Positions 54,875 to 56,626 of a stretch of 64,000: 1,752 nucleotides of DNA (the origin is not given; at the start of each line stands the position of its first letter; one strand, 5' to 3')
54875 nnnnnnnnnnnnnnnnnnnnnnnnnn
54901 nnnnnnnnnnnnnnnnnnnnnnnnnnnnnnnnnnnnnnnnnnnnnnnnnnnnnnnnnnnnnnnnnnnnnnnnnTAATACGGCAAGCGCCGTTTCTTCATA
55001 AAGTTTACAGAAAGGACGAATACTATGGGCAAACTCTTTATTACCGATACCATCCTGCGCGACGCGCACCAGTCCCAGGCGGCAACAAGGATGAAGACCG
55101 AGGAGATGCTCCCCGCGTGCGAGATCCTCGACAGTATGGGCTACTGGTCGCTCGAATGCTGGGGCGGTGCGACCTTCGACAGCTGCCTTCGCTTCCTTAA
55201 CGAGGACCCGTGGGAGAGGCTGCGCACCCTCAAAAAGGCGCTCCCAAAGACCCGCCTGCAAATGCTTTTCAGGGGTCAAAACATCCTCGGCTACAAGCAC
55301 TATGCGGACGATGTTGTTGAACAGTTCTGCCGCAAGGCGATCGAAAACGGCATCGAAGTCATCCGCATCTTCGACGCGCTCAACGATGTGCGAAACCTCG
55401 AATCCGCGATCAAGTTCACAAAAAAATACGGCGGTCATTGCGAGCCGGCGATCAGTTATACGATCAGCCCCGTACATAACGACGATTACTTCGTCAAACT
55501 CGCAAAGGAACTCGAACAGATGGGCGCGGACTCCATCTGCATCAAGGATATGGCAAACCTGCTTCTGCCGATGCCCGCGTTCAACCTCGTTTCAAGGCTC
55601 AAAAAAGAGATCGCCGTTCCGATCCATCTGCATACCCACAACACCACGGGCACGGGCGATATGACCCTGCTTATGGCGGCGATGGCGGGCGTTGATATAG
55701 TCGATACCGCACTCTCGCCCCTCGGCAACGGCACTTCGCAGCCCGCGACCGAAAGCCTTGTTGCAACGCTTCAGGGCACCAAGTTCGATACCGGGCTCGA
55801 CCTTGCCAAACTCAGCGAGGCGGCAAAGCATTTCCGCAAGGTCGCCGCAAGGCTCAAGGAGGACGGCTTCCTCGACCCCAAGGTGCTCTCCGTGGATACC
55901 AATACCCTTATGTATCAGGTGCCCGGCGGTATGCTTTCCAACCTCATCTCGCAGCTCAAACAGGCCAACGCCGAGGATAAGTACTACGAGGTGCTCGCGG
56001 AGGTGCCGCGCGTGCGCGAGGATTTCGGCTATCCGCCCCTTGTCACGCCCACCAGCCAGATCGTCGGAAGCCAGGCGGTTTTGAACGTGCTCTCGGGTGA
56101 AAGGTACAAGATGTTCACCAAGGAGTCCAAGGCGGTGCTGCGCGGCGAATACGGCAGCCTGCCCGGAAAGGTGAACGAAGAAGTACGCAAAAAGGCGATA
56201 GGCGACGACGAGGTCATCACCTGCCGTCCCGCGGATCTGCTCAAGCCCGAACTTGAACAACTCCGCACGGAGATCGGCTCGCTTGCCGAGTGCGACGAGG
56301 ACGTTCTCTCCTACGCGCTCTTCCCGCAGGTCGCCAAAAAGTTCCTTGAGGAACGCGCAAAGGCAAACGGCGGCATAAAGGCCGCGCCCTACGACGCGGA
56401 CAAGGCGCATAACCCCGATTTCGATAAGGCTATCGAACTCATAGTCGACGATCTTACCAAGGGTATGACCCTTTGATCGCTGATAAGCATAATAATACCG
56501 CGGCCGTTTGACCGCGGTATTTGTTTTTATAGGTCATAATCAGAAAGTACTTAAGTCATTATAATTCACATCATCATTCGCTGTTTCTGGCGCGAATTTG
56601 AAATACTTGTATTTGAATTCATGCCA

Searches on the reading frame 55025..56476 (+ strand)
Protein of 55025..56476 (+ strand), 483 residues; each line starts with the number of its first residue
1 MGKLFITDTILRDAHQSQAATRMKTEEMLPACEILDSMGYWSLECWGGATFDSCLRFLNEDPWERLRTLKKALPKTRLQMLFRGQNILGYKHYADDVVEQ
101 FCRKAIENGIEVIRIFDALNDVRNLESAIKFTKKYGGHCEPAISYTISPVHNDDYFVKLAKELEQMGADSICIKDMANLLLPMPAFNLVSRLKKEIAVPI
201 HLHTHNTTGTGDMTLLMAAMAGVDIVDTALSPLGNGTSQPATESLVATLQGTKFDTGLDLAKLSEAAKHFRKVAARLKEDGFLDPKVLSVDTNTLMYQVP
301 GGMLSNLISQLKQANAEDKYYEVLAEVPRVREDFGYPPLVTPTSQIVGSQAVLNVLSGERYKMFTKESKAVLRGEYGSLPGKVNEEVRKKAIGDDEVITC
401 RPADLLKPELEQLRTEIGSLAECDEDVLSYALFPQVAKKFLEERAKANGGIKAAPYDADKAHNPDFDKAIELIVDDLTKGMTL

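Call 7: search_protein_families(library=pfam, proteins=[window:55025-56476:+])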
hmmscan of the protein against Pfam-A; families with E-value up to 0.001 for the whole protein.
window:55025-56476:+ (483 aa): 3 families
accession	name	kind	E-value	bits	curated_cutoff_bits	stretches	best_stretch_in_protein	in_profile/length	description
PF02436.23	PYC_OADA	-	9.9e-57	192.4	27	1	295-447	2-167/201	Conserved carboxylase domain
PF00682.25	HMGL-like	-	1.4e-19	70.9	29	1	6-267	4-257/260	HMGL-like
PF02126.24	PTE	-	5.3e-05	23.2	22.4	1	190-315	148-279/298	Phosphotriesterase family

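Call 33: search_protein_families(library=ncbifam, proteins=[window:55025-56476:+])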
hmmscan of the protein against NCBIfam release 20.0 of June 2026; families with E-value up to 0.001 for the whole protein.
window:55025-56476:+ (483 aa): 22 families
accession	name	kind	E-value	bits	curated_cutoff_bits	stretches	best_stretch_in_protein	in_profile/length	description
NF008985.0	PRK12331.1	equivalog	1.8e-223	742.5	718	1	2-452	2-452/465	oxaloacetate decarboxylase subunit alpha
NF006761.0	PRK09282.1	domain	4.4e-220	732.1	402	1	3-474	3-471/591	pyruvate carboxylase subunit B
TIGR01108.1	oadA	equivalog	4.5e-208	692.4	756.5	1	6-447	1-443/582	sodium-extruding oxaloacetate decarboxylase subunit alpha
NF010643.0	PRK14040.1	subfamily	2.2e-191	637.3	892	1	3-448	6-457/595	oxaloacetate decarboxylase subunit alpha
NF010644.0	PRK14041.1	equivalog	5.1e-190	632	734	1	4-451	3-447/467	pyruvate carboxylase subunit B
NF009231.0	PRK12581.1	equivalog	2.2e-180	600.2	954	1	5-453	14-462/468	oxaloacetate decarboxylase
NF008984.0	PRK12330.1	equivalog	2.1e-176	587.6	827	1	5-460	7-465/500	methylmalonyl-CoA carboxytransferase subunit 5S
NF010645.0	PRK14042.1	equivalog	1.3e-162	542.7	1182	1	1-446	1-443/596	pyruvate carboxylase subunit B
NF009554.0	PRK12999.1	equivalog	3.9e-120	402.5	965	1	3-446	533-994/1147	pyruvate carboxylase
TIGR01235.1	pyruv_carbox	equivalog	9.1e-106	354.6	1114.45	1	4-444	531-989/1143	pyruvate carboxylase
NF006049.0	PRK08195.1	subfamily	5.6e-19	68.4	229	1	3-272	7-268/344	4-hyroxy-2-oxovalerate/4-hydroxy-2-oxopentanoic acid aldolase,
TIGR03217.1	4OH_2_O_val_ald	equivalog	3.5e-17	62.6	286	1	3-270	2-261/334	4-hydroxy-2-oxovalerate aldolase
TIGR02660.1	nifV_homocitr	equivalog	1.8e-16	60.4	462.9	1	148-275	136-264/365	homocitrate synthase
NF002085.0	PRK00915.1-2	subfamily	1.2e-13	50.6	517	1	128-269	130-270/504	2-isopropylmalate synthase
TIGR02090.1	LEU1_arch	subfamily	1.2e-12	47.6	484.75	1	151-271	138-259/363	isopropylmalate/citramalate/homocitrate synthases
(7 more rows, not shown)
